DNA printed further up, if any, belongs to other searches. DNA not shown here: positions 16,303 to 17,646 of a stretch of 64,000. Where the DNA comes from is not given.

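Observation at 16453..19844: Three ClbS/DfsB domains in 3.4 kb, including a rare tandem-domain protein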

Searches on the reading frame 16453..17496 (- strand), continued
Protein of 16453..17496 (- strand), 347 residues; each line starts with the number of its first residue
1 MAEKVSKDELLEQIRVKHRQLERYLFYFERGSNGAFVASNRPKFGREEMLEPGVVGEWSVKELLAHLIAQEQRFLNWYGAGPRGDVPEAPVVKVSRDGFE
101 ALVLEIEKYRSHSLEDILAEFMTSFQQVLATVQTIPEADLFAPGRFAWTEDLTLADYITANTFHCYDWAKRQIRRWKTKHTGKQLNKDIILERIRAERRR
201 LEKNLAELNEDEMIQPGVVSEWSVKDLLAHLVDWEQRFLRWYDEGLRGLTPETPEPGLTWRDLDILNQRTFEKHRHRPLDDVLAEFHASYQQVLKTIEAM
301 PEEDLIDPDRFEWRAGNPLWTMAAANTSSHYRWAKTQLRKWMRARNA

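Call 55: fold_search(model_id=the predicted structure, library=pdb)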
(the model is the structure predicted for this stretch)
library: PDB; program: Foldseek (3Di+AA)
matches with E <= 10: 120; with E <= 0.001: 10
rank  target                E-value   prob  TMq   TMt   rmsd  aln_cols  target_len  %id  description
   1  5cof                  1.1e-06  1.00  0.42  0.82   2.4       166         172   24  Crystal structure of Uncharacterised protein Q1R1X2 from Escherichia coli UTI89 (released 2016-02-03)
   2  7mtl_B                1.8e-06  1.00  0.40  0.83   2.4       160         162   24  Crystal structure of colibactin self-resistance protein ClbS in complex with a dsDNA (released 2021-05-26)
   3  6anr                  3.0e-06  1.00  0.42  0.84   1.9       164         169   24  Crystal structure of a self resistance protein ClbS from colibactin biosynthetic gene cluster (released 2018-06-27)
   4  7mtl_A                3.4e-06  1.00  0.42  0.84   2.1       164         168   24  Crystal structure of colibactin self-resistance protein ClbS in complex with a dsDNA (released 2021-05-26)
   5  4n6c_B                9.1e-06  1.00  0.43  0.78   3.8       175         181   20  Crystal Structure of the B1RZQ2 protein from Streptococcus pneumoniae. Northeast Structural Genomics Consortium (NESG) (released 2013-10-30)
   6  5civ                  1.0e-05  1.00  0.43  0.84   2.3       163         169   19  Sibling Lethal Factor Precursor - DfsB (released 2016-02-03)
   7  5cog_A                1.2e-05  1.00  0.42  0.83   2.3       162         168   20  Crystal structure of Yeast IRC4 (released 2016-02-03)
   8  5cog_B                1.9e-05  1.00  0.42  0.83   2.4       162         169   20  Crystal structure of Yeast IRC4 (released 2016-02-03)
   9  4n6c_A                2.9e-05  1.00  0.43  0.77   3.9       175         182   19  Crystal Structure of the B1RZQ2 protein from Streptococcus pneumoniae. Northeast Structural Genomics Consortium (NESG) (released 2013-10-30)
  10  5com_A                3.8e-05  1.00  0.42  0.81   2.5       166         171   18  Crystal structure of Uncharacterized Protein Q187F5 from Clostridium difficile 630 (released 2016-02-03)
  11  5cqv_A                1.4e-03  1.00  0.35  0.68   8.7       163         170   19  Crystal structure of uncharacterized protein Q8DWV2 from Streptococcus agalactiae (released 2016-02-03)
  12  1rxq_A                1.1e-01  1.00  0.33  0.61   6.0       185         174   14  YfiT from Bacillus subtilis is a probable metal-dependent hydrolase with an unusual four-helix bundle topology (released 2004-07-20)
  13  1rxq_B                1.2e-01  1.00  0.32  0.58   6.1       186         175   13  YfiT from Bacillus subtilis is a probable metal-dependent hydrolase with an unusual four-helix bundle topology (released 2004-07-20)
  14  2nsf                  2.0e-01  1.00  0.35  0.48   5.0       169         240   15  Crystal structure of the mycothiol-dependent maleylpyruvate isomerase (released 2007-04-10)
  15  2p1a_A                2.1e-01  1.00  0.31  0.67   4.8       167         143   10  Crystal structure of a putative metal-binding protein (bce_2162) from bacillus cereus atcc 10987 at 2.10 A resolution (released 2007-03-20)
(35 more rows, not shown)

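Call 57: search_protein_families(library=pfam, alignment_id=A3, max_evalue=0.0001)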
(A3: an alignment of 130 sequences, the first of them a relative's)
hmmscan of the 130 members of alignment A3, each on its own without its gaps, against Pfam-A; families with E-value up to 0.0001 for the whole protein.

A. member 1, L002:757-1257:+ (167 aa): 2 families
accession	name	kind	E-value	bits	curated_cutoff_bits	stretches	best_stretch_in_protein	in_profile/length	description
PF13302.13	Acetyltransf_3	-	6.6e-21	75.9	25.4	1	7-135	4-138/138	Acetyltransferase (GNAT) domain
PF00583.31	Acetyltransf_1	-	3.3e-09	37.5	20.7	1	38-134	17-116/116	Acetyltransferase (GNAT) family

B. families by the number of members that match (of 130 scanned): 183 families (the first 25 are shown)
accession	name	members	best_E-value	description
PF08241.18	Methyltransf_11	5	1.1e-25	Methyltransferase domain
PF13649.12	Methyltransf_25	5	1.9e-25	Methyltransferase domain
PF13847.12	Methyltransf_31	5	1.7e-24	Methyltransferase domain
PF08242.18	Methyltransf_12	5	4e-17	Methyltransferase domain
PF01209.24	Ubie_methyltran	4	7.7e-18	ubiE/COQ5 methyltransferase family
PF00583.31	Acetyltransf_1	4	1.2e-13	Acetyltransferase (GNAT) family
PF00561.26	Abhydrolase_1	3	5.7e-33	alpha/beta hydrolase fold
PF06445.20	GyrI-like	3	1.1e-23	GyrI-like small molecule binding domain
PF12697.13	Abhydrolase_6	3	2.3e-22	Alpha/beta hydrolase family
PF02517.21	Rce1-like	3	1.1e-21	Type II CAAX prenyl endopeptidase Rce1-like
PF12146.15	Hydrolase_4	3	2.6e-15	Serine aminopeptidase, S33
PF13489.12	Methyltransf_23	3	9.7e-14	Methyltransferase domain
PF00903.31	Glyoxalase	3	1.6e-13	Glyoxalase/Bleomycin resistance protein/Dioxygenase superfamily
PF01135.25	PCMT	3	1.1e-09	Protein-L-isoaspartate(D-aspartate) O-methyltransferase (PCMT)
PF01266.30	DAO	3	1.5e-08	FAD dependent oxidoreductase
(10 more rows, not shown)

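Call 62: find_encoding_contigs(protein=P0007, flank=7000, max_places=2)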
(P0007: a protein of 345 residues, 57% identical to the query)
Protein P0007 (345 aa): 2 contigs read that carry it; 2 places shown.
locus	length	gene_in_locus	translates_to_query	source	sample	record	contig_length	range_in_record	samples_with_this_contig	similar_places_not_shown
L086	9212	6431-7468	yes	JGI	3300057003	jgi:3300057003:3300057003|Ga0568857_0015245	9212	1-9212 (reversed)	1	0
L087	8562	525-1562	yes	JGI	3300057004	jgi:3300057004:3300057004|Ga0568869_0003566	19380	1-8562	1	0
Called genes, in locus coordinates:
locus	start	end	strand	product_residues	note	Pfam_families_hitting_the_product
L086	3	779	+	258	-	?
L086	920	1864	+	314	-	PF00583:Acetyltransf_1, PF13527:Acetyltransf_9, PF13508:Acetyltransf_7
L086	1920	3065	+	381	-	PF00144:Beta-lactamase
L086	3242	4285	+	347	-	PF08240:ADH_N (faint), PF16912:Glu_dehyd_C, PF00107:ADH_zinc_N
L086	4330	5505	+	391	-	PF00248:Aldo_ket_red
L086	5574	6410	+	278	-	PF13649:Methyltransf_25 (faint), PF01596:Methyltransf_3, PF13578:Methyltransf_24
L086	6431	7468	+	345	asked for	PF08020:DUF1706, PF04978:MST (faint), PF12867:DinB_2, PF05163:DinB (weak), PF08020:DUF1706, PF11716:MDMPI_N (weak), PF12867:DinB_2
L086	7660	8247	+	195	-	PF04893:Yip1 (weak)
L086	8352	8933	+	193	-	PF04140:ICMT (faint)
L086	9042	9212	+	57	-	?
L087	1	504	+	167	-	PF01596:Methyltransf_3 (weak), PF13578:Methyltransf_24, PF13649:Methyltransf_25 (weak)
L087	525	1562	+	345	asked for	PF08020:DUF1706, PF04978:MST (faint), PF12867:DinB_2, PF05163:DinB (weak), PF08020:DUF1706, PF11716:MDMPI_N (weak), PF12867:DinB_2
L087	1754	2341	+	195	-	PF04893:Yip1 (weak)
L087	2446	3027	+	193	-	PF04140:ICMT (faint)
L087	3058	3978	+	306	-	PF00763:THF_DHG_CYH, PF02882:THF_DHG_CYH_C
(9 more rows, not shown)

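Call 63: find_encoding_contigs(protein=P0026, flank=7000, max_places=2)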
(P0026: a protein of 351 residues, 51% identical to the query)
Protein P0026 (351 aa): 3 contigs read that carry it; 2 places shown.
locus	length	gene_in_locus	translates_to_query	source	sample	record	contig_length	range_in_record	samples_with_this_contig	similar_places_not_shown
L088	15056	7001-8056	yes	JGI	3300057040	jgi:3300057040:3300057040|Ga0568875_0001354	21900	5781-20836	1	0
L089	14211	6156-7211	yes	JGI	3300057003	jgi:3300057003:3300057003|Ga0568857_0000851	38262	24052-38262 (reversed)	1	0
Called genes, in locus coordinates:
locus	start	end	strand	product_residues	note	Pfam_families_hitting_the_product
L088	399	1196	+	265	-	PF00561:Abhydrolase_1, PF12146:Hydrolase_4, PF12697:Abhydrolase_6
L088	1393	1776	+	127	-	PF07883:Cupin_2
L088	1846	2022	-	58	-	-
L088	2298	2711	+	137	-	-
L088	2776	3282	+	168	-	PF12867:DinB_2 (faint)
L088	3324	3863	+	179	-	PF13302:Acetyltransf_3, PF00583:Acetyltransf_1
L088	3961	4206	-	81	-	-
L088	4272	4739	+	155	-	PF00903:Glyoxalase, PF12681:Glyoxalase_2, PF18029:Glyoxalase_6 (weak)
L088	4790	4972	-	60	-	-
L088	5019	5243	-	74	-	-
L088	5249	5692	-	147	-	PF01850:PIN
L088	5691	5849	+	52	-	-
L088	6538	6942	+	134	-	PF13474:SnoaL_3, PF14534:DUF4440 (weak)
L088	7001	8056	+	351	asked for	PF08020:DUF1706, PF04978:MST (faint), PF05163:DinB (weak), PF08020:DUF1706, PF11716:MDMPI_N, PF12867:DinB_2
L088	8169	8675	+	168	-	PF08020:DUF1706, PF11716:MDMPI_N (weak), PF12867:DinB_2 (weak)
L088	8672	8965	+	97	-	PF08922:DUF1905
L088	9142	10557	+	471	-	PF13347:MFS_2 (faint), PF07690:MFS_1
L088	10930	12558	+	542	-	PF01209:Ubie_methyltran, PF02353:CMAS, PF13489:Methyltransf_23, PF08241:Methyltransf_11, PF08242:Methyltransf_12, PF13649:Methyltransf_25, PF13847:Methyltransf_31, PF03599:CdhD, +4 more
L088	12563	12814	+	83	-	PF14697:Fer4_21 (faint), PF13237:Fer4_10 (weak), PF12800:Fer4_4 (faint), PF12838:Fer4_7 (weak), PF13187:Fer4_9, PF00037:Fer4, PF12797:Fer4_2 (weak), PF12837:Fer4_6 (weak)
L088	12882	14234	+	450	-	PF05977:MFS_3, PF07690:MFS_1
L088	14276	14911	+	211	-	PF00156:Pribosyltran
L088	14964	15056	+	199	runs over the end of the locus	PF13302:Acetyltransf_3, PF00583:Acetyltransf_1, PF13420:Acetyltransf_4 (weak)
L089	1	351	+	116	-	?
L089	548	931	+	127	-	PF07883:Cupin_2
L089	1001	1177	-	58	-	-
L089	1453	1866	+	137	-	-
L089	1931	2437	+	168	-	PF12867:DinB_2 (faint)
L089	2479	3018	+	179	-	PF13302:Acetyltransf_3, PF00583:Acetyltransf_1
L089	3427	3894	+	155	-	PF00903:Glyoxalase, PF12681:Glyoxalase_2, PF18029:Glyoxalase_6 (weak)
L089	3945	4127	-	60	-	-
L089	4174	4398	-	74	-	-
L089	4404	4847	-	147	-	PF01850:PIN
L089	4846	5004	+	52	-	-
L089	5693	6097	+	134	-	PF13474:SnoaL_3, PF14534:DUF4440 (weak)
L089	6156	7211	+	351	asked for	PF08020:DUF1706, PF04978:MST (faint), PF05163:DinB (weak), PF08020:DUF1706, PF11716:MDMPI_N, PF12867:DinB_2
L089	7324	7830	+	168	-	PF08020:DUF1706, PF11716:MDMPI_N (weak), PF12867:DinB_2 (weak)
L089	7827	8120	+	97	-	PF08922:DUF1905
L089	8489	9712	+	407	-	PF07690:MFS_1, PF13347:MFS_2 (faint), PF07690:MFS_1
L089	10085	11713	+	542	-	PF01209:Ubie_methyltran, PF02353:CMAS, PF13489:Methyltransf_23, PF08241:Methyltransf_11, PF08242:Methyltransf_12, PF13649:Methyltransf_25, PF13847:Methyltransf_31, PF03599:CdhD, +4 more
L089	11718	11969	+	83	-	PF14697:Fer4_21 (faint), PF13237:Fer4_10 (weak), PF12800:Fer4_4 (faint), PF12838:Fer4_7 (weak), PF13187:Fer4_9, PF00037:Fer4, PF12797:Fer4_2 (weak), PF12837:Fer4_6 (weak)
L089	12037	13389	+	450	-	PF05977:MFS_3, PF07690:MFS_1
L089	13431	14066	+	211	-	PF00156:Pribosyltran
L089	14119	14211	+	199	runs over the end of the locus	PF13302:Acetyltransf_3, PF00583:Acetyltransf_1, PF13420:Acetyltransf_4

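Call 64: find_encoding_contigs(protein=P0003, flank=7000, max_places=2)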
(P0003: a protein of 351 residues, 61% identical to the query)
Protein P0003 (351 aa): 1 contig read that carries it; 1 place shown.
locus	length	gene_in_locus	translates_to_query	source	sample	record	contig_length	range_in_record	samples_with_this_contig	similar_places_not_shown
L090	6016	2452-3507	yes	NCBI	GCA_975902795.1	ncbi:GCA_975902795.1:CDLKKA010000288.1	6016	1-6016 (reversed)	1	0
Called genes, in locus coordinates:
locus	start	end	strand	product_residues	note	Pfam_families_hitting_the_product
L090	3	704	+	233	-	?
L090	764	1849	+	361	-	PF13646:HEAT_2 (faint), PF02985:HEAT (faint), PF08713:DNA_alkylation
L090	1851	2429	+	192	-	PF08020:DUF1706 (weak), PF11716:MDMPI_N (weak), PF12867:DinB_2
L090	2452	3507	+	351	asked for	PF08020:DUF1706, PF05163:DinB (faint), PF12867:DinB_2 (weak), PF08020:DUF1706, PF11716:MDMPI_N, PF12867:DinB_2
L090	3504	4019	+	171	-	PF12867:DinB_2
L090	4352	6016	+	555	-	?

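Call 72: search_protein_families(library=padloc, proteins=[window:16453-17496:-], max_evalue=0.001)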
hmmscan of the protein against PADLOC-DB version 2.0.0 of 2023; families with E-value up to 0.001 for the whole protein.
window:16453-17496:- (347 aa): 0 families

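Call 84: search_protein_representatives(protein=window:16453-17496:-)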
Query: 347 residues. Proteins with E-value up to 0.001 (for the whole library): 2866; up to 1e-10: 1054; up to 1e-30: 85. The best 150 are listed.
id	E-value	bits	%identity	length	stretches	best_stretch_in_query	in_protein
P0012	2.2e-123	428.6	52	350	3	116-344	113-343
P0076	1.5e-88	314.0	47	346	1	7-344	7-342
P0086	3.5e-82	293.1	44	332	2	182-345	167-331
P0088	2.4e-81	290.3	45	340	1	6-344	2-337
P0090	2.7e-77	277.0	41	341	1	9-345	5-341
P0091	4.0e-75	269.9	50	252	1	81-330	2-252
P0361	6.1e-69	249.5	41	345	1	6-344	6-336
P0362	9.1e-66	239.1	46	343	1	17-346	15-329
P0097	1.3e-65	238.6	40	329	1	11-346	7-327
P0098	5.1e-65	236.6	47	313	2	112-343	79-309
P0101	8.9e-60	219.4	47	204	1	146-346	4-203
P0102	7.0e-58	213.1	44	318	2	153-346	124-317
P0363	8.3e-57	209.6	33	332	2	131-344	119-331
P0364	8.9e-52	193.1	59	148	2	212-311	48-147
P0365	1.9e-50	188.7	53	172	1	187-345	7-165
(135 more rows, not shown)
